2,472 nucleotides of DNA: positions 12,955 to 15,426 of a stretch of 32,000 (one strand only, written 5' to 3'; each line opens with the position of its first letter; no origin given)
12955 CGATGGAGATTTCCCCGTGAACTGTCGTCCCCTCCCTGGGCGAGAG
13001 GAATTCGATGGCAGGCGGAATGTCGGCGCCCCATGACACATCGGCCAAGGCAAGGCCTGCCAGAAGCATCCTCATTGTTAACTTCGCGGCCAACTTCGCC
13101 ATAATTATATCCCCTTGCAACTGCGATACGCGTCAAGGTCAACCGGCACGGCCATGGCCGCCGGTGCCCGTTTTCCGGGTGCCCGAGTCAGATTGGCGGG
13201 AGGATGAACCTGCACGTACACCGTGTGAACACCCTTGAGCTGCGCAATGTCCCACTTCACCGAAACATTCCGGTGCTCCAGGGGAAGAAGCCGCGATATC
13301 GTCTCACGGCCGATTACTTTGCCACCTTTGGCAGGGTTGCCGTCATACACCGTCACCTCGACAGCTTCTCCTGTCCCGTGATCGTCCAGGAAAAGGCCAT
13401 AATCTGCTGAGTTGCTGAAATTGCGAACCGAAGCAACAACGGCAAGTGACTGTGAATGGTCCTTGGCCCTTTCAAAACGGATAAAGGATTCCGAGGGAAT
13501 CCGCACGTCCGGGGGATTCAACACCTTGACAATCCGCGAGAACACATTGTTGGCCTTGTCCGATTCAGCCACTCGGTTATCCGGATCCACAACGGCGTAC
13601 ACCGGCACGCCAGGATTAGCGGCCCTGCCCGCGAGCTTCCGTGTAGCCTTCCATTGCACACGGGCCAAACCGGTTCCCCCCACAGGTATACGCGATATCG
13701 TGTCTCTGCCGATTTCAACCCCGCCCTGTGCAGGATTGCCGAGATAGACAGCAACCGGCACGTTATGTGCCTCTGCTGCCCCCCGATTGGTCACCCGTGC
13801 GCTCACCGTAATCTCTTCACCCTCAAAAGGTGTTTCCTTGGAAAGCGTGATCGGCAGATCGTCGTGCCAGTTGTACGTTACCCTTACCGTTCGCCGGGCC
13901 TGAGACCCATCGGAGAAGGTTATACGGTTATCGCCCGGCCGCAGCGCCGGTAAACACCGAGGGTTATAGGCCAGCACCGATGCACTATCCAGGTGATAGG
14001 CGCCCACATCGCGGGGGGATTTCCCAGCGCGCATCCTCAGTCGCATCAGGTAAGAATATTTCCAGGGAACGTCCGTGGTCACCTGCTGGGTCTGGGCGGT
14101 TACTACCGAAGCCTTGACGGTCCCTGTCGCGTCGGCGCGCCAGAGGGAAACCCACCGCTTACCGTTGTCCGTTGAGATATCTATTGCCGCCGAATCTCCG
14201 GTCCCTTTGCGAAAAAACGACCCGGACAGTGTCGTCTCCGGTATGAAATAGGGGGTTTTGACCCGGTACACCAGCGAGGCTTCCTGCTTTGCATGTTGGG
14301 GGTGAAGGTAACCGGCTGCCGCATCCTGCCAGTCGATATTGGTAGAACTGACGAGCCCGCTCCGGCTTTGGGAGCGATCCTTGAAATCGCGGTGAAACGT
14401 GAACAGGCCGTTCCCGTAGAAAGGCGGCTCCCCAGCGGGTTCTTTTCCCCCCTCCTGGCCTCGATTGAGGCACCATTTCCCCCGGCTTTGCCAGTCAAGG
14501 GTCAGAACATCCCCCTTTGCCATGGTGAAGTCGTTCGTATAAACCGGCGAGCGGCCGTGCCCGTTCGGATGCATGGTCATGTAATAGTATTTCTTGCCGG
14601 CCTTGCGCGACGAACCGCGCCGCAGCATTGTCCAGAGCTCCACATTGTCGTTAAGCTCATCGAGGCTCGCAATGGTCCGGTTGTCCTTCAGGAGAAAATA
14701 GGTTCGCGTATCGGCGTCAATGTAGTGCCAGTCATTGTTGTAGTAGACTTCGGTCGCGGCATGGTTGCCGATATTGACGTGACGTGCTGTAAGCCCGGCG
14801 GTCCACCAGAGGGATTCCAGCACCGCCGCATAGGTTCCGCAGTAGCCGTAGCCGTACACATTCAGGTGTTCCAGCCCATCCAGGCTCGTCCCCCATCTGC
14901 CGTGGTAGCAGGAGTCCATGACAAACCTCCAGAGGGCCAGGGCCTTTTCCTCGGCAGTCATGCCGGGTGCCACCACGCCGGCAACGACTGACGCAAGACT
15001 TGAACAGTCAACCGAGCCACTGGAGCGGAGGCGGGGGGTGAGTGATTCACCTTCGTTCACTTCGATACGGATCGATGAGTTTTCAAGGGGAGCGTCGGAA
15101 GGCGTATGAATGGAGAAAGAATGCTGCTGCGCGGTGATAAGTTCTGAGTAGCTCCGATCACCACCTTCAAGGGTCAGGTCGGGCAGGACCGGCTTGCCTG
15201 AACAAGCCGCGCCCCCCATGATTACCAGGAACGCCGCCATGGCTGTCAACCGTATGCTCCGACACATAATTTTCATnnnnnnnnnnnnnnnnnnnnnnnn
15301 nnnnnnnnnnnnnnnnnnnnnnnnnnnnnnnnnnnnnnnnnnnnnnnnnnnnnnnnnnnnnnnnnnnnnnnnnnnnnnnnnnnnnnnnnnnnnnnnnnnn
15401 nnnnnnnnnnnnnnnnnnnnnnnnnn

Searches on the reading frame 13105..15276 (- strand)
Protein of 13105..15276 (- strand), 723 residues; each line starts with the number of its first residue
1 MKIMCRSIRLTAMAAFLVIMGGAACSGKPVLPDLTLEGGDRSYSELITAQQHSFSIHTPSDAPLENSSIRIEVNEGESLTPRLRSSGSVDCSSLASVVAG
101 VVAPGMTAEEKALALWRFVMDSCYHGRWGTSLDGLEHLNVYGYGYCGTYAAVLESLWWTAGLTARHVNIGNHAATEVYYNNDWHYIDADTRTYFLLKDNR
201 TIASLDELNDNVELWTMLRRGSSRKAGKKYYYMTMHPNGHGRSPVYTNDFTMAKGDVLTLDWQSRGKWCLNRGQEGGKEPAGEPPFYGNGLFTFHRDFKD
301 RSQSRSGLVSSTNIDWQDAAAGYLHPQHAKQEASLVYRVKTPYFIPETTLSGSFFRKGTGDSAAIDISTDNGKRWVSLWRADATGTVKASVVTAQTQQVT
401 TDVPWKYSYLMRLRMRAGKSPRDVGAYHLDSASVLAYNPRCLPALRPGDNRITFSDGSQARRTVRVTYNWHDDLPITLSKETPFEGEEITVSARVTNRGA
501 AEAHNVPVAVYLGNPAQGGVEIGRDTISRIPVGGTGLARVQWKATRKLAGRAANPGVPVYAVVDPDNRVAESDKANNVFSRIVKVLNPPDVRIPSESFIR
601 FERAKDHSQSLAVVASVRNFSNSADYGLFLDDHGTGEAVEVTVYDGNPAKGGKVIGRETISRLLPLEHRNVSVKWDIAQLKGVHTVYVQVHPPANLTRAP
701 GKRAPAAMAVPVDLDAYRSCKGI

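Call 9: search_protein_families(library=pfam, proteins=[window:13105-15276:-])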
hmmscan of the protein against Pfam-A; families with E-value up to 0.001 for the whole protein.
window:13105-15276:- (723 aa): 2 families
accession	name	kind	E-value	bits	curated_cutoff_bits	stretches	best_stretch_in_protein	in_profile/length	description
PF07705.17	CARDB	-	3.4e-15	56.5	22.7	1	473-580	3-100/101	CARDB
PF01841.26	Transglut_core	-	0.0007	20.3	23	0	97-188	3-108/108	Transglutaminase-like superfamily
